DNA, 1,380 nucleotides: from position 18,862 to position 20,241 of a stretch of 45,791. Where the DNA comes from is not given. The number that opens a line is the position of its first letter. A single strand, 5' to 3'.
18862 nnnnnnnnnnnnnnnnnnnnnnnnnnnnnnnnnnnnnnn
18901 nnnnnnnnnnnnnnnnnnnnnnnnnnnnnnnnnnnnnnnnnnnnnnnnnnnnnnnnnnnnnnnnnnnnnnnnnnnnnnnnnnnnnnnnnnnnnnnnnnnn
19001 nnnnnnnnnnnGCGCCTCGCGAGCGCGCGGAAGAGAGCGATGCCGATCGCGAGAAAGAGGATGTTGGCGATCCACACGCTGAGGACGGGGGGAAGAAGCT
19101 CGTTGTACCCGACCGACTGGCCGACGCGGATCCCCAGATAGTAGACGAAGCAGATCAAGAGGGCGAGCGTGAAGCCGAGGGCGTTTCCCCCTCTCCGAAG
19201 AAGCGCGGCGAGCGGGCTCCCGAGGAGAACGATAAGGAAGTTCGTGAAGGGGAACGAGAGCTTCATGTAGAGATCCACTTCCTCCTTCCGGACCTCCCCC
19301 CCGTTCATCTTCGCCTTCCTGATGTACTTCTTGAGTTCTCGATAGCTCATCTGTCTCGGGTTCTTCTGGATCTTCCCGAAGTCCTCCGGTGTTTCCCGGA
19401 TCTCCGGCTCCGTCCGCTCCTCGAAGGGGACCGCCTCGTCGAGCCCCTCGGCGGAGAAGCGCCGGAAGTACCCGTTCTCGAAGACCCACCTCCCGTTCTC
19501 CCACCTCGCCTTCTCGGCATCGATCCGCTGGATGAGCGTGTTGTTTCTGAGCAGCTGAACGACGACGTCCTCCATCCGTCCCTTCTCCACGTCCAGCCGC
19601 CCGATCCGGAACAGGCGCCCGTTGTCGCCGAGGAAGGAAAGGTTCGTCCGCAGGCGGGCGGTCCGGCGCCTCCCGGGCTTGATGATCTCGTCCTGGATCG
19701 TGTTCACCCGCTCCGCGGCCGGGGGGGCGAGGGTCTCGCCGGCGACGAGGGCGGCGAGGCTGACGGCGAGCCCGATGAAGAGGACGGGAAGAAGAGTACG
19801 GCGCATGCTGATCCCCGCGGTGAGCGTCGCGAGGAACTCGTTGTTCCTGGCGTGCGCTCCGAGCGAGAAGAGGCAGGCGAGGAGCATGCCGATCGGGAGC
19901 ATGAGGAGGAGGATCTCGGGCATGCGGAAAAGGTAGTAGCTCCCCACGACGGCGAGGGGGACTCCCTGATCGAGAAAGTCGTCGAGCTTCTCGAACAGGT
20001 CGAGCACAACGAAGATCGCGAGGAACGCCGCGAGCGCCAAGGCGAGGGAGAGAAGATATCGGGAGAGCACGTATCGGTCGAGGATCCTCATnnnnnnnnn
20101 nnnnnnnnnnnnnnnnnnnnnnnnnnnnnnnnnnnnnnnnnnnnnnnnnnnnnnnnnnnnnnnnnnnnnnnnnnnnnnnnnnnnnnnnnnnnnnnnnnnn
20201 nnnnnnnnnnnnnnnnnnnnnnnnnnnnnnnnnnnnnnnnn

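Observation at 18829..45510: Every copy or fragment abuts a stop codon, because the element termini regenerate CTAG and the flanking gene's TAG becomes a target/element hybrid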

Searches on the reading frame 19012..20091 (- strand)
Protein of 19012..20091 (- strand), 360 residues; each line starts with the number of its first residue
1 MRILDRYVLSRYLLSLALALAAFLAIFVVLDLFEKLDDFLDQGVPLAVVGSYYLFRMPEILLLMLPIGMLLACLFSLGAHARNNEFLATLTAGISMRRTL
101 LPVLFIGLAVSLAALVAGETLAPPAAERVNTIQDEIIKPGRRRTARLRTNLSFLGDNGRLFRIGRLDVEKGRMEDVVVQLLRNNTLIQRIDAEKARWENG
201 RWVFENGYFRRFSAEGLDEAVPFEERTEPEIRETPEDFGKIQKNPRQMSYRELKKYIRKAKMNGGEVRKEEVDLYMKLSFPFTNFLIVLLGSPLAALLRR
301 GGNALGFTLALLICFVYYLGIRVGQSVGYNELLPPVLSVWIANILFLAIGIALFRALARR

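Call 24: search_protein_families(library=pfam, proteins=[window:19012-20091:-], max_evalue=0.001)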
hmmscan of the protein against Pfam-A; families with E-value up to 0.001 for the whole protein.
window:19012-20091:- (360 aa): 1 family
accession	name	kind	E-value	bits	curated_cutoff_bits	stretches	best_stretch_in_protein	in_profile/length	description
PF03739.19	LptF_LptG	-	2.8e-84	283.6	27.9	1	6-355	1-352/353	Lipopolysaccharide export system permease LptF/LptG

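Call 57: find_homologous_proteins(query=window:19012-20091:-, max_evalue=1e-60)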
Query window:19012-20091:- (360 aa): 28 proteins with E <= 1e-60 among 8000 candidates.
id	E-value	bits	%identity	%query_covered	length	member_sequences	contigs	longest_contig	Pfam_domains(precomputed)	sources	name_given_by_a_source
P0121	2.2e-229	778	100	100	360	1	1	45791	PF03739.20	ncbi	ncbi:MAG: LptF/LptG family permease [Candidatus Eisenbacteria bacterium]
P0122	1.9e-181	621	80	100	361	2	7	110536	PF03739.20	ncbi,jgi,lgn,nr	ncbi:MAG: LptF/LptG family permease [Candidatus Eisenbacteria bacterium]|nr:LptF/LptG family permeas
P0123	3.4e-174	597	75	100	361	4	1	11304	PF03739.20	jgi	-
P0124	9.4e-165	566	73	100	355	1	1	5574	PF03739.20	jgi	jgi:lipopolysaccharide export system permease protein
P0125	9.6e-163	559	70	100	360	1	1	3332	PF03739.20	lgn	-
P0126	1.1e-162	559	73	100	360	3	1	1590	PF03739.20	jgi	jgi:lipopolysaccharide export system permease protein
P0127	7.2e-157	540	69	100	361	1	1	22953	PF03739.20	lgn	-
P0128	2.2e-155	535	67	100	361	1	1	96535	PF03739.20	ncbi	ncbi:MAG: LPS export ABC transporter permease LptG [Candidatus Eisenbacteria bacterium]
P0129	3.2e-154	531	66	100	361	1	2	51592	PF03739.20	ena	-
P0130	5.1e-154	531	67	100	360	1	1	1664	PF03739.20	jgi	-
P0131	2.1e-151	522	65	100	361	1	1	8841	PF03739.20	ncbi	-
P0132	2.5e-151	522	66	100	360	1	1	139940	PF03739.20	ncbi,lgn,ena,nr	ncbi:MAG: LPS export ABC transporter permease LptG [Candidatus Eisenbacteria bacterium]|nr:LPS expor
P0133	3.6e-151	521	66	100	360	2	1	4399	PF03739.20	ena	-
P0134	2.8e-138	479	62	98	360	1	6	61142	PF03739.20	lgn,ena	-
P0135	9.9e-136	471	57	100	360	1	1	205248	PF03739.20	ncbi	-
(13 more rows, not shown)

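Call 58: find_encoding_contigs(protein=P0122, flank=6000, max_places=3)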
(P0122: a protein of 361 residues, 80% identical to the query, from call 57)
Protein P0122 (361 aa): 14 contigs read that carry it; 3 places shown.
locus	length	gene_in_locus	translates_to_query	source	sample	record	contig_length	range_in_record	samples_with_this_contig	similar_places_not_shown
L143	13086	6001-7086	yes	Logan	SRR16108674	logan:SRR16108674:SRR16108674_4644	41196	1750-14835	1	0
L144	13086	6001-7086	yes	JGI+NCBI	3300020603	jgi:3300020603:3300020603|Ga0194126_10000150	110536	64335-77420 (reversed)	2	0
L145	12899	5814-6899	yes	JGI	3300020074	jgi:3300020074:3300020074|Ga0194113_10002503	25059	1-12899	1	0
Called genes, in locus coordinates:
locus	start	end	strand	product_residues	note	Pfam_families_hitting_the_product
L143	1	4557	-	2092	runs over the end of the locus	PF14349:SprA_N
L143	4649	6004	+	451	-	PF03739:LptF_LptG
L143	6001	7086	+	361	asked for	PF03739:LptF_LptG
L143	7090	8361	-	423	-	PF05221:AdoHcyase, PF02826:2-Hacid_dh_C, PF00670:AdoHcyase_NAD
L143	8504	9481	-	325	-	PF00483:NTP_transferase, PF12804:NTP_transf_3, PF24894:Hexapep_GlmU (weak)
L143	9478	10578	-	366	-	PF01380:SIS (weak), PF10432:bact-PGI_C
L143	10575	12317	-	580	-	PF05524:PEP-utilisers_N, PF00391:PEP-utilizers, PF02896:PEP-utilizers_C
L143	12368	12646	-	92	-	PF00381:PTS-HPr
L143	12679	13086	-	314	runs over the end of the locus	PF02603:Hpr_kinase_N, PF07475:Hpr_kinase_C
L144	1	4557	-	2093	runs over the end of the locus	PF14349:SprA_N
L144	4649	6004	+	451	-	PF03739:LptF_LptG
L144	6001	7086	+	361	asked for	PF03739:LptF_LptG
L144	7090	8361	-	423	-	PF05221:AdoHcyase, PF02826:2-Hacid_dh_C, PF00670:AdoHcyase_NAD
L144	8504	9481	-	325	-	PF00483:NTP_transferase, PF12804:NTP_transf_3, PF24894:Hexapep_GlmU (weak)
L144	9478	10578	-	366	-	PF01380:SIS (weak), PF10432:bact-PGI_C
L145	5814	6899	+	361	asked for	PF03739:LptF_LptG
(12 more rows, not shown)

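Call 59: find_encoding_contigs(protein=P0123, flank=6000, max_places=2)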
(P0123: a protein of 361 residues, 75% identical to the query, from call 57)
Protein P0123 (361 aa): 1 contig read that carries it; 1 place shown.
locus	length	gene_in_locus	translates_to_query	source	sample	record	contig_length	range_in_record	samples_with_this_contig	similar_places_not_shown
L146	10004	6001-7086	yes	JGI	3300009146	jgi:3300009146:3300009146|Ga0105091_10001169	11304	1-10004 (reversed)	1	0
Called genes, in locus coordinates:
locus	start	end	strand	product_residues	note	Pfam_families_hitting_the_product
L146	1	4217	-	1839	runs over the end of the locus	?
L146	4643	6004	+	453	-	PF03739:LptF_LptG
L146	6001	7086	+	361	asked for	PF03739:LptF_LptG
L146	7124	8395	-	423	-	PF05221:AdoHcyase, PF00670:AdoHcyase_NAD, PF02826:2-Hacid_dh_C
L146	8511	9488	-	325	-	PF00483:NTP_transferase, PF01128:IspD (faint), PF12804:NTP_transf_3, PF24894:Hexapep_GlmU (weak), PF25087:GMPPB_C (weak)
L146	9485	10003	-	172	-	PF10432:bact-PGI_C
